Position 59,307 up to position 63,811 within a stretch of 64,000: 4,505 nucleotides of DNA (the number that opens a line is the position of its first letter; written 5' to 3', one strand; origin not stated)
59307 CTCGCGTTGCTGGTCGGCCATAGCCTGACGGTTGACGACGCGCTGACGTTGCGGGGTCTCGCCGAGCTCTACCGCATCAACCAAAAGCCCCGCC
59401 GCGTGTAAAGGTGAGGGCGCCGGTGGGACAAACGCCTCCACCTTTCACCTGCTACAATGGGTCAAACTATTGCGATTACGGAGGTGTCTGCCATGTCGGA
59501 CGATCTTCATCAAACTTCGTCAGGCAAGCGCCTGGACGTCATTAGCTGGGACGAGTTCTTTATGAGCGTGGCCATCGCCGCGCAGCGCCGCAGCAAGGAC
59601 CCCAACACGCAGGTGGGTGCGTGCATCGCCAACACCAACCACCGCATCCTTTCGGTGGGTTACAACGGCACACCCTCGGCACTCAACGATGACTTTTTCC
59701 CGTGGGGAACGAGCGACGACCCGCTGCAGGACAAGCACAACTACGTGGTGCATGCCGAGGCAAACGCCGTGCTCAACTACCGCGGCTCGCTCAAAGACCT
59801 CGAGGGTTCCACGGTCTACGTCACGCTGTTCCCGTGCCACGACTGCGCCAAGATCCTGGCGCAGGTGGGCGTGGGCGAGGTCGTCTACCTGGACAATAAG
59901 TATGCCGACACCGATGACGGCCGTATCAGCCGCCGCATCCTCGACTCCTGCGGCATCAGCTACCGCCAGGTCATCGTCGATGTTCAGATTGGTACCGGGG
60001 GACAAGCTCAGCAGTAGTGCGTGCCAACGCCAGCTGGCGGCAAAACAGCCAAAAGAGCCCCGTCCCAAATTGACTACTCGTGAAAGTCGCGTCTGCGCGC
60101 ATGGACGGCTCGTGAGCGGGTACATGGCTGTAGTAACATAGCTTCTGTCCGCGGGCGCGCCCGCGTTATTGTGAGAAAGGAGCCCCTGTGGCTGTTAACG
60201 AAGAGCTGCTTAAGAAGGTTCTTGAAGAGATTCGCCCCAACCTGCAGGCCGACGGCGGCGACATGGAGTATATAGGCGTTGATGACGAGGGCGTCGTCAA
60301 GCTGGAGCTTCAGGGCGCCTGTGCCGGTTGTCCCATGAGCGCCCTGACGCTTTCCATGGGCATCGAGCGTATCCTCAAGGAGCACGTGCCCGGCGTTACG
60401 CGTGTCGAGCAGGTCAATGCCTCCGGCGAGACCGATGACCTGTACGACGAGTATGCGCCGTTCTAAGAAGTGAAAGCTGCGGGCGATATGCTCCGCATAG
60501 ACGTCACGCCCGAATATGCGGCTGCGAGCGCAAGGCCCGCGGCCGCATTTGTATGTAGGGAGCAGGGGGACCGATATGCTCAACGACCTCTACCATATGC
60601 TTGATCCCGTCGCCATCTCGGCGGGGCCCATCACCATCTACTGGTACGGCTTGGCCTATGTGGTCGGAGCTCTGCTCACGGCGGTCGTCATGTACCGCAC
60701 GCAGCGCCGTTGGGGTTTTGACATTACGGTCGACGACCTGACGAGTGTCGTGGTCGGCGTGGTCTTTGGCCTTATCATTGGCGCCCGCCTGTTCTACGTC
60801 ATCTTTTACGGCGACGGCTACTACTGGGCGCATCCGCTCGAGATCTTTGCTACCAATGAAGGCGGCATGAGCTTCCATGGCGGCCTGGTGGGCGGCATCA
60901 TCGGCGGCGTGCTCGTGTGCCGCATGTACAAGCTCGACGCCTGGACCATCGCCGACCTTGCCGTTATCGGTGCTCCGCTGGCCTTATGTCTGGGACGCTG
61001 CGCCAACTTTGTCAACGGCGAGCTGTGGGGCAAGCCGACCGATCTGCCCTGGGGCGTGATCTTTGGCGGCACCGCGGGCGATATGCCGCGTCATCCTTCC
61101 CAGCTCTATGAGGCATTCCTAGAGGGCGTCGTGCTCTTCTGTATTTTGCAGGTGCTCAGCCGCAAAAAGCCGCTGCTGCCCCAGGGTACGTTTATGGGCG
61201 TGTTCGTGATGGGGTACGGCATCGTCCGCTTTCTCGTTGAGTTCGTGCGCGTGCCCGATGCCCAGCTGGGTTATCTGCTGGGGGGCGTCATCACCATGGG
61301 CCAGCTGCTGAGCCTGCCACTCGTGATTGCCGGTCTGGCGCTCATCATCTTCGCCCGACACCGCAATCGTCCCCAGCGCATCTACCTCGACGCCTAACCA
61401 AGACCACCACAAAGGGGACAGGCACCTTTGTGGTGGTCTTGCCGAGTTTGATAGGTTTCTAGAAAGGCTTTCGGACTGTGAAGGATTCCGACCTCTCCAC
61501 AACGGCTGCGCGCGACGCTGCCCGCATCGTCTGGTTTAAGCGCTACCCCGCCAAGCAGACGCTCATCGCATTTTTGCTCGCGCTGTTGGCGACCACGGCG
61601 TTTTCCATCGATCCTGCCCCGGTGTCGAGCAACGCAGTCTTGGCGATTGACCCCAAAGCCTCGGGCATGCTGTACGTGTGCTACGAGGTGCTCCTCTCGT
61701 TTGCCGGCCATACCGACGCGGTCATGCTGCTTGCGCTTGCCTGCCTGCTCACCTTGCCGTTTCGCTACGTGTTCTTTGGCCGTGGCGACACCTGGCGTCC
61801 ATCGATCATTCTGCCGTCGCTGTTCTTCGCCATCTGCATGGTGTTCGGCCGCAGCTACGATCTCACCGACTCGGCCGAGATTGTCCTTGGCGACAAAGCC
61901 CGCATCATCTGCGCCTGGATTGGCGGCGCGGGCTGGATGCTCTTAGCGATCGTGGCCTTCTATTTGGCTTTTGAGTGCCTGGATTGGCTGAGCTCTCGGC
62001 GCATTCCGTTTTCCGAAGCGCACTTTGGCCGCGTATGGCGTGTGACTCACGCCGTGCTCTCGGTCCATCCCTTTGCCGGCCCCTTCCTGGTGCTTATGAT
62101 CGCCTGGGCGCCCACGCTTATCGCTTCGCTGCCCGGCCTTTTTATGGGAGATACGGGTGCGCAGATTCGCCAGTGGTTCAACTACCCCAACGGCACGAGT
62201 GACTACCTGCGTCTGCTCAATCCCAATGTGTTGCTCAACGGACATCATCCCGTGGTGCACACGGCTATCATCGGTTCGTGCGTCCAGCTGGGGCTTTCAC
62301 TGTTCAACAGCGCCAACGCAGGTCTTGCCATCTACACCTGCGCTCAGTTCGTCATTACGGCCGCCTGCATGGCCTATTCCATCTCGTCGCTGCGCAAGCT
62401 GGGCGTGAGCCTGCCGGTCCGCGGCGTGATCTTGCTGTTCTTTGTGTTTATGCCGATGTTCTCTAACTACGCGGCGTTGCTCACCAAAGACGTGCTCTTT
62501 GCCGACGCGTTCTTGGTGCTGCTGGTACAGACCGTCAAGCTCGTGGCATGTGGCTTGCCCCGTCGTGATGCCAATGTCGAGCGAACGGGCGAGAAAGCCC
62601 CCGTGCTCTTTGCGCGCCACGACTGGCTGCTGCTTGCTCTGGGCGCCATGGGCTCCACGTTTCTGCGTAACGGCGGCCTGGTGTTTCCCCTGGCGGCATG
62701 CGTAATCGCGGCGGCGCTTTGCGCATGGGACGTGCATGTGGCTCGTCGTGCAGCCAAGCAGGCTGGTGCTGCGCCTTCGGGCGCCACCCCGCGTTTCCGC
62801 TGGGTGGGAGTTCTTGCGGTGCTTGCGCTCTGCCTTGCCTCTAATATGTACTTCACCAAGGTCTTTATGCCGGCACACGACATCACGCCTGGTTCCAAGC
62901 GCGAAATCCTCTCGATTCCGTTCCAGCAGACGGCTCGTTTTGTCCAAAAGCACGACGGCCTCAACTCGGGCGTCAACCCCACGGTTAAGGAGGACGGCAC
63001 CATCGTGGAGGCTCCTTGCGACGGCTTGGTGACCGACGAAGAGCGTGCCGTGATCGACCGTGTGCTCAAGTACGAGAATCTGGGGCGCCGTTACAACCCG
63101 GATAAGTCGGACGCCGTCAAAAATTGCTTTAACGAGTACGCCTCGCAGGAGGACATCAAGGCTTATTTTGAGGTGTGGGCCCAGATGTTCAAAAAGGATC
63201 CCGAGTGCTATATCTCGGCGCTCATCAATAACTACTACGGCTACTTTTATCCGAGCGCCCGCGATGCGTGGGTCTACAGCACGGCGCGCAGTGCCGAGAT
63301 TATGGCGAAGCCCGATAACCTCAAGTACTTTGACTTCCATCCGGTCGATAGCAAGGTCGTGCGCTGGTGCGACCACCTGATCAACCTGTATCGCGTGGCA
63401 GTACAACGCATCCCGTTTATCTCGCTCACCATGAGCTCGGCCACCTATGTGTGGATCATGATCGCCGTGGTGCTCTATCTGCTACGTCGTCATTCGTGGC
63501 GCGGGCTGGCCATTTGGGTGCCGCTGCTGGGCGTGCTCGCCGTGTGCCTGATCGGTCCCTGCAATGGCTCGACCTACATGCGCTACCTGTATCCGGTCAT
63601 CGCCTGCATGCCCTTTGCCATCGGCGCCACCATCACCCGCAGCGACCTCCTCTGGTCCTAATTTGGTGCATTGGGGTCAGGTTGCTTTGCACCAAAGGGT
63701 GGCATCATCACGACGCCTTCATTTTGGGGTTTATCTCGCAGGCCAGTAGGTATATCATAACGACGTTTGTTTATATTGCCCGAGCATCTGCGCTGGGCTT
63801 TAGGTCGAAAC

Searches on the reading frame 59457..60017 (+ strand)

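Call 10: search_protein_families(library=pfam, max_evalue=0.01, proteins=[window:59457-60017:+])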
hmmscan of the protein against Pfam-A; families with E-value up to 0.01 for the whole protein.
window:59457-60017:+ (186 aa): 3 families
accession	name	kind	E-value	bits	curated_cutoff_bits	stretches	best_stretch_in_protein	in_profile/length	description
PF00383.29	dCMP_cyt_deam_1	-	2.9e-24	85.3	25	1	30-145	2-101/102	Cytidine and deoxycytidylate deaminase zinc-binding region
PF14437.12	MafB19-deam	-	2.3e-11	44.2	27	1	30-145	2-100/142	MafB19-like deaminase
PF14439.12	Bd3614-deam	-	2.1e-06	28.2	38.5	1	94-160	31-99/113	Bd3614-like deaminase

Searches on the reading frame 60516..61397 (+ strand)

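Call 10: search_protein_families(library=pfam, max_evalue=0.01, proteins=[window:60516-61397:+])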
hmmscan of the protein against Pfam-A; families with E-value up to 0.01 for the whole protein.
window:60516-61397:+ (293 aa): 2 families
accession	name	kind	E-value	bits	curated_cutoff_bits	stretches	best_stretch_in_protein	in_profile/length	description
PF01790.23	LGT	-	6.3e-75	252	24.9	1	31-278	1-239/240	Prolipoprotein diacylglyceryl transferase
PF01226.23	Form_Nir_trans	-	0.00015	21.7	34.6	1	42-137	61-163/240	Formate/nitrite transporter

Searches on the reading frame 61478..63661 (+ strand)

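Call 10: search_protein_families(library=pfam, max_evalue=0.01, proteins=[window:61478-63661:+])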
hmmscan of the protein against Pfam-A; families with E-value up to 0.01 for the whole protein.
window:61478-63661:+ (727 aa): 1 family
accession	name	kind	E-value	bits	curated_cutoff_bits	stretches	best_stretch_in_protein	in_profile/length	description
PF19484.4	DUF6020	-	1.9e-47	162.4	28.3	2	518-718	391-590/604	Family of unknown function (DUF6020)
